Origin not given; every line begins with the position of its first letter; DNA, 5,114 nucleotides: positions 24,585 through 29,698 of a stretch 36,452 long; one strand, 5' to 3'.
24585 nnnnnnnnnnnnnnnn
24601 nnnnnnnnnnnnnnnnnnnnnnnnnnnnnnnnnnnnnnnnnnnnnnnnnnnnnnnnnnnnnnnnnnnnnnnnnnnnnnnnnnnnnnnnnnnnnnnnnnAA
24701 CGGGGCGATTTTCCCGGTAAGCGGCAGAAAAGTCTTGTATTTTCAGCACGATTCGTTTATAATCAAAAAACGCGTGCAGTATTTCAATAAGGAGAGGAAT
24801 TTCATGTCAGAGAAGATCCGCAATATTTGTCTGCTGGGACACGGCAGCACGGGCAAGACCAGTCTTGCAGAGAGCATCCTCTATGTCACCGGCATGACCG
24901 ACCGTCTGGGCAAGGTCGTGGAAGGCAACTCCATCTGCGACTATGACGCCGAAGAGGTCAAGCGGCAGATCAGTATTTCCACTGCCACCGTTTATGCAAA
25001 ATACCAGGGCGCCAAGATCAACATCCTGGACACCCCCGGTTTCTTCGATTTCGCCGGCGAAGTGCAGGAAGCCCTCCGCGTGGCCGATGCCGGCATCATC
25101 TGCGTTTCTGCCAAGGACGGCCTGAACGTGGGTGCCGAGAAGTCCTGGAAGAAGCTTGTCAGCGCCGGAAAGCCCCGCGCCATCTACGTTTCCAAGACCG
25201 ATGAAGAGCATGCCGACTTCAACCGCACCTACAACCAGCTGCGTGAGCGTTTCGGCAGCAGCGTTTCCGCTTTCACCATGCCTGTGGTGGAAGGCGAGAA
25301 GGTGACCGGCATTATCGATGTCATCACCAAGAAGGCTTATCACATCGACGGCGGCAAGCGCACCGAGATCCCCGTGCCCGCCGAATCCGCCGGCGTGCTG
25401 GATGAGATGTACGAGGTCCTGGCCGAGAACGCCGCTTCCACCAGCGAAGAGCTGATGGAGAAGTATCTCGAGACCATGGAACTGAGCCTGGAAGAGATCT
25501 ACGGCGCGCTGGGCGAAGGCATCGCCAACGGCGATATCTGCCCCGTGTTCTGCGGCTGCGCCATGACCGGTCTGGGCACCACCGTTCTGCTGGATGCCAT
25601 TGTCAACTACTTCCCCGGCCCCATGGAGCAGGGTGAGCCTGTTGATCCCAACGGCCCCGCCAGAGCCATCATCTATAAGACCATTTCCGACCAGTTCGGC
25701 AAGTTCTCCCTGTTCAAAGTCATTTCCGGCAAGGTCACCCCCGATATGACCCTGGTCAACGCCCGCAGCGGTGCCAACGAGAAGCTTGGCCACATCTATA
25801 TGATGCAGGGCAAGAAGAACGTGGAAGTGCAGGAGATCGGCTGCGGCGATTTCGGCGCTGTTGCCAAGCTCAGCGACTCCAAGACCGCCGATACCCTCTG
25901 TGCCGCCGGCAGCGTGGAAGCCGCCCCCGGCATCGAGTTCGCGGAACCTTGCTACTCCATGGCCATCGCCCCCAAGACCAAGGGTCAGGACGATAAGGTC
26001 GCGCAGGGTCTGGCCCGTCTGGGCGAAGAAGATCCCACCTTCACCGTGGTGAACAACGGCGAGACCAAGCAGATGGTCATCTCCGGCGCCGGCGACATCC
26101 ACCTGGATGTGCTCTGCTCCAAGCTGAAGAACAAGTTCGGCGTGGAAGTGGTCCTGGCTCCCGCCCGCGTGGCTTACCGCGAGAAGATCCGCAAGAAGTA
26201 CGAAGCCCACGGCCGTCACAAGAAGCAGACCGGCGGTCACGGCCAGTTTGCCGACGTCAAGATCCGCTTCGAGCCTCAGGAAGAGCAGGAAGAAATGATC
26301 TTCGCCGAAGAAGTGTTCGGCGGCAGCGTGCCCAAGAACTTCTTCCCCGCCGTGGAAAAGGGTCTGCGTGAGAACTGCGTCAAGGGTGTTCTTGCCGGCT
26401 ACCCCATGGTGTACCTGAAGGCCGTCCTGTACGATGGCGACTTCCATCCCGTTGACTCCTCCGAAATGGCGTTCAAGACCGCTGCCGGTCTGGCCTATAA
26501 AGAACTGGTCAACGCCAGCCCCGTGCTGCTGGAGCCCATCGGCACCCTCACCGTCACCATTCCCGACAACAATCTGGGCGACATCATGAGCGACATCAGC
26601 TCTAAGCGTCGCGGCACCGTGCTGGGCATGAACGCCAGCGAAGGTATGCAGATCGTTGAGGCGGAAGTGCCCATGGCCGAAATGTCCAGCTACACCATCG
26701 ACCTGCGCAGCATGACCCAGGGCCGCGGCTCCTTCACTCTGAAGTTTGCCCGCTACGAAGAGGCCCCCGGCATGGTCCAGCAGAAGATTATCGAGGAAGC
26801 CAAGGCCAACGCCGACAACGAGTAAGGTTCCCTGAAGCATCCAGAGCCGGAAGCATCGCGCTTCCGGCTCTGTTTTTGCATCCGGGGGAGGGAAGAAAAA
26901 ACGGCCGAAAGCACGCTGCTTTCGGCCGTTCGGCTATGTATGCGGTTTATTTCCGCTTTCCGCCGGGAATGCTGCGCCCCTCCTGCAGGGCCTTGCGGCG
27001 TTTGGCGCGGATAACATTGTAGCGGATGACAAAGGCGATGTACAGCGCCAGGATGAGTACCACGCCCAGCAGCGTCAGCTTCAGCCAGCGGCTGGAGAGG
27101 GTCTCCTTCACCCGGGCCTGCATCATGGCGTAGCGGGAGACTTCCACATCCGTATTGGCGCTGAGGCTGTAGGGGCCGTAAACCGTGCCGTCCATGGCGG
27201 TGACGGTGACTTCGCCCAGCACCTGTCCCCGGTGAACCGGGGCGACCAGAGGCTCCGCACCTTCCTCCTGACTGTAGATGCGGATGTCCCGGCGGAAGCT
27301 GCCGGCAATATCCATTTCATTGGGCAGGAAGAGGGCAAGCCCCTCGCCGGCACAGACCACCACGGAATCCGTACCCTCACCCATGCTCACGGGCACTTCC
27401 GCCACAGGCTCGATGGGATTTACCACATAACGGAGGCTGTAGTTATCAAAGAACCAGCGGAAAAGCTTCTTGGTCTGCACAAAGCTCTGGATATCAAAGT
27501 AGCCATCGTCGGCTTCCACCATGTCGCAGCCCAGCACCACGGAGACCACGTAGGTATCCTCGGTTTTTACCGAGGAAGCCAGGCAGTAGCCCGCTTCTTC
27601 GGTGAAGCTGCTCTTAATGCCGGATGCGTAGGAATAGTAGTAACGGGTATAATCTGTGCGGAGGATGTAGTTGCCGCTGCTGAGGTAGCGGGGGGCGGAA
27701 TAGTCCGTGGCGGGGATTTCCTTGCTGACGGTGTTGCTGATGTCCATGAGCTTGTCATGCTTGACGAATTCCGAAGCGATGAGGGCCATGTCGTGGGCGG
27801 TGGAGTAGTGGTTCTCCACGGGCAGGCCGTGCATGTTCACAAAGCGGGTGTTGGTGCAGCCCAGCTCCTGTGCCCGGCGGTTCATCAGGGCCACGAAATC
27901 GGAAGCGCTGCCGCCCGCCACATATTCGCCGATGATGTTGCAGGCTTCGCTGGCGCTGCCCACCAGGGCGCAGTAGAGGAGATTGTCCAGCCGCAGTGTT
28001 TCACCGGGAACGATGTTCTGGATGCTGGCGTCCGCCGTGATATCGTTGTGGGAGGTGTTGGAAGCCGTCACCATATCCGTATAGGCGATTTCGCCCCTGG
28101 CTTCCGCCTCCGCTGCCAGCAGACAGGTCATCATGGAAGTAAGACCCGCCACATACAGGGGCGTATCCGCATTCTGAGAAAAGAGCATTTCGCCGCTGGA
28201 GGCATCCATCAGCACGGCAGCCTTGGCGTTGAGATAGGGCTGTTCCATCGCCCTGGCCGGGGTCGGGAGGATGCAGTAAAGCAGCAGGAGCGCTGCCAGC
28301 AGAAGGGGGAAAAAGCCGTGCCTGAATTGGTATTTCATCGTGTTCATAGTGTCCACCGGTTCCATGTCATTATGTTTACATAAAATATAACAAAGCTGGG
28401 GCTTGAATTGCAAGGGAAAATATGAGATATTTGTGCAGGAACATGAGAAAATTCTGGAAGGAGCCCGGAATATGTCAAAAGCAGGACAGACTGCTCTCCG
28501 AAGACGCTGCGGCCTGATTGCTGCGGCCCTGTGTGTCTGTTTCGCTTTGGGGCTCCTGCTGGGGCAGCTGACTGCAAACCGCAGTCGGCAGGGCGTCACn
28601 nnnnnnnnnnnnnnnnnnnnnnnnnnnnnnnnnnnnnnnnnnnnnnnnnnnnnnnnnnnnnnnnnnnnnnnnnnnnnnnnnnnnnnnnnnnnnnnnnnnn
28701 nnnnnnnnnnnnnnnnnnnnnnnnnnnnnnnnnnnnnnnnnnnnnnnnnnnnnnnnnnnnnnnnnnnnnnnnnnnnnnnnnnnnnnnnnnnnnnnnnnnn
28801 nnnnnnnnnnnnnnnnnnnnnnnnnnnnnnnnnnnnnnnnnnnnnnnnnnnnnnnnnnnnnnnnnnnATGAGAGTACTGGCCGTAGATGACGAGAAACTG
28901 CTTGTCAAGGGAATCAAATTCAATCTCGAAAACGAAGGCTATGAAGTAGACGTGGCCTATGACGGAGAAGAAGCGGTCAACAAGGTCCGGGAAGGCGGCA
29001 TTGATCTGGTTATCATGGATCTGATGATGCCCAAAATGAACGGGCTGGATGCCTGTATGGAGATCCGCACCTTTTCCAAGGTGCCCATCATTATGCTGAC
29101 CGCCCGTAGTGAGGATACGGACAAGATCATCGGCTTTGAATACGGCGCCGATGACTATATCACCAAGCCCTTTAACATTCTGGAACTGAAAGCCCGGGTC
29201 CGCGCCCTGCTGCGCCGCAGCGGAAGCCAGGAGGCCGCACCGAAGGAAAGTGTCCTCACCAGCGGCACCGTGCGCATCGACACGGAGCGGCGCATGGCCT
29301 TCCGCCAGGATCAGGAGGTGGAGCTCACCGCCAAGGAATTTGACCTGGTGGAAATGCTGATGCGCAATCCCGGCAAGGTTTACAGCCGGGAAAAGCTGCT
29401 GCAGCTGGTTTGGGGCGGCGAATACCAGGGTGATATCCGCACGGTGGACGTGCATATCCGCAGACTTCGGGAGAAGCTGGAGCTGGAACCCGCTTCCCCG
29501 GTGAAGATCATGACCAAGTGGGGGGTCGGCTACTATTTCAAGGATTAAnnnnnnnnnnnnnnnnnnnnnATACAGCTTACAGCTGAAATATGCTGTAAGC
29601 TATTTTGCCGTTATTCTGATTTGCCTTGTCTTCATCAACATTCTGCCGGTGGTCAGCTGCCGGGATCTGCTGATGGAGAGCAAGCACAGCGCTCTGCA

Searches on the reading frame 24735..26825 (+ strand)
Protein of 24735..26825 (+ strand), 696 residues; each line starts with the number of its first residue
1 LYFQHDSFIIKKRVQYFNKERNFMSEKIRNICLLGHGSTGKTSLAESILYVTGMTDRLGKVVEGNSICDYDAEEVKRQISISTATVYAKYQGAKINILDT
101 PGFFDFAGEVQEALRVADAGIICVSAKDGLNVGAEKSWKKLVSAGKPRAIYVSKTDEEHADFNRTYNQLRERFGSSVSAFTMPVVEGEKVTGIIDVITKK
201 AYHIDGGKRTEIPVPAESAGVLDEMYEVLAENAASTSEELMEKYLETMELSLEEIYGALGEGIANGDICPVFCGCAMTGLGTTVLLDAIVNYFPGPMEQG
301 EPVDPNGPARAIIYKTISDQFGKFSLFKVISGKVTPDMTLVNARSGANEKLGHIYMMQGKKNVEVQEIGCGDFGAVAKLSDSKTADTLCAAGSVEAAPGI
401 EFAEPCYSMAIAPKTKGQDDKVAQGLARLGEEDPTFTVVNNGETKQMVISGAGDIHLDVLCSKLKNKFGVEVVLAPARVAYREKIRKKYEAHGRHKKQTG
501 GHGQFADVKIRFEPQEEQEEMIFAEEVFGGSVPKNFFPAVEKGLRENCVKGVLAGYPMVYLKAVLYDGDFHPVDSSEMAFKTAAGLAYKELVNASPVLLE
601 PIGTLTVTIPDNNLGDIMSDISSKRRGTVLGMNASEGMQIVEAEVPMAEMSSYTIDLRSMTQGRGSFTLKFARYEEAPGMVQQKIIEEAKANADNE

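Call 10: search_protein_families(library=pfam, proteins=[window:24735-26825:+], max_evalue=0.001)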
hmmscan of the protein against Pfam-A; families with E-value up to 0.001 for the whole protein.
window:24735-26825:+ (696 aa): 8 families
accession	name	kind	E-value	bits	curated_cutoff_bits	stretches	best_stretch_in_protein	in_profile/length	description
PF00009.33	GTP_EFTU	-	6.5e-38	130.6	26.5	1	26-294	1-187/188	Elongation factor Tu GTP binding domain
PF03764.24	EFG_IV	-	1.3e-37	128.7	24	1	478-593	2-118/121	Elongation factor G, domain IV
PF00679.30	EFG_C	-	1.4e-26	92.7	27.9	1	597-684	1-88/89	Elongation factor G C-terminus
PF14492.12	EFG_III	-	1.2e-25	89.8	27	1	402-475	1-74/75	Elongation Factor G, domain III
PF22042.2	EF-G_D2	-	9.7e-11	42.1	27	1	308-390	1-83/84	Elongation factor G domain 2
PF03144.31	GTP_EFTU_D2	-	1e-07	32.7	30.3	1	326-389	5-73/73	Elongation factor Tu domain 2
PF16658.11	RF3_C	-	0.00017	21.8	40.1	1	411-492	15-96/132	Class II release factor RF3, C-terminal domain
PF04548.22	AIG1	-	0.00043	20.1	27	0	30-112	2-68/212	AIG1 family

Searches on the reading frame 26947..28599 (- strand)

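Call 10: search_protein_families(library=pfam, proteins=[window:26947-28599:-], max_evalue=0.001)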
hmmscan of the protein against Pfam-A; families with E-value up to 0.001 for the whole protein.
window:26947-28599:- (550 aa): 2 families
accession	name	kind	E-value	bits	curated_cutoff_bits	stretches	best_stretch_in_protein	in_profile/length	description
PF00768.25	Peptidase_S11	-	3.1e-49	168.1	27.6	1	117-358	4-237/239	D-alanyl-D-alanine carboxypeptidase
PF13354.11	Beta-lactamase2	-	7e-06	26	22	1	130-274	4-142/214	Beta-lactamase enzyme family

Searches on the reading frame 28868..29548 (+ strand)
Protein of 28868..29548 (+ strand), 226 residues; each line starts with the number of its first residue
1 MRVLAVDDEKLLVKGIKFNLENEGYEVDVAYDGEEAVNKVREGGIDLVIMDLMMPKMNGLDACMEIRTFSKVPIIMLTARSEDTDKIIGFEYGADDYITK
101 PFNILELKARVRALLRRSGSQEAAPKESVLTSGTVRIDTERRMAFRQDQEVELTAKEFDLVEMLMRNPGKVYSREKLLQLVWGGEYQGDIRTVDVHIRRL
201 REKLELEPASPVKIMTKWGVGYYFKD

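Call 10: search_protein_families(library=pfam, proteins=[window:28868-29548:+], max_evalue=0.001)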
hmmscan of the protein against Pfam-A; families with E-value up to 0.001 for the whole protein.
window:28868-29548:+ (226 aa): 2 families
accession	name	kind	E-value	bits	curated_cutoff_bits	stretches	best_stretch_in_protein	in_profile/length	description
PF00072.30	Response_reg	-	2.2e-32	111.9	30.2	1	3-112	1-111/111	Response regulator receiver domain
PF00486.34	Trans_reg_C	-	2.2e-29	101.8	26.2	1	148-224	1-77/77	Transcriptional regulatory protein, C terminal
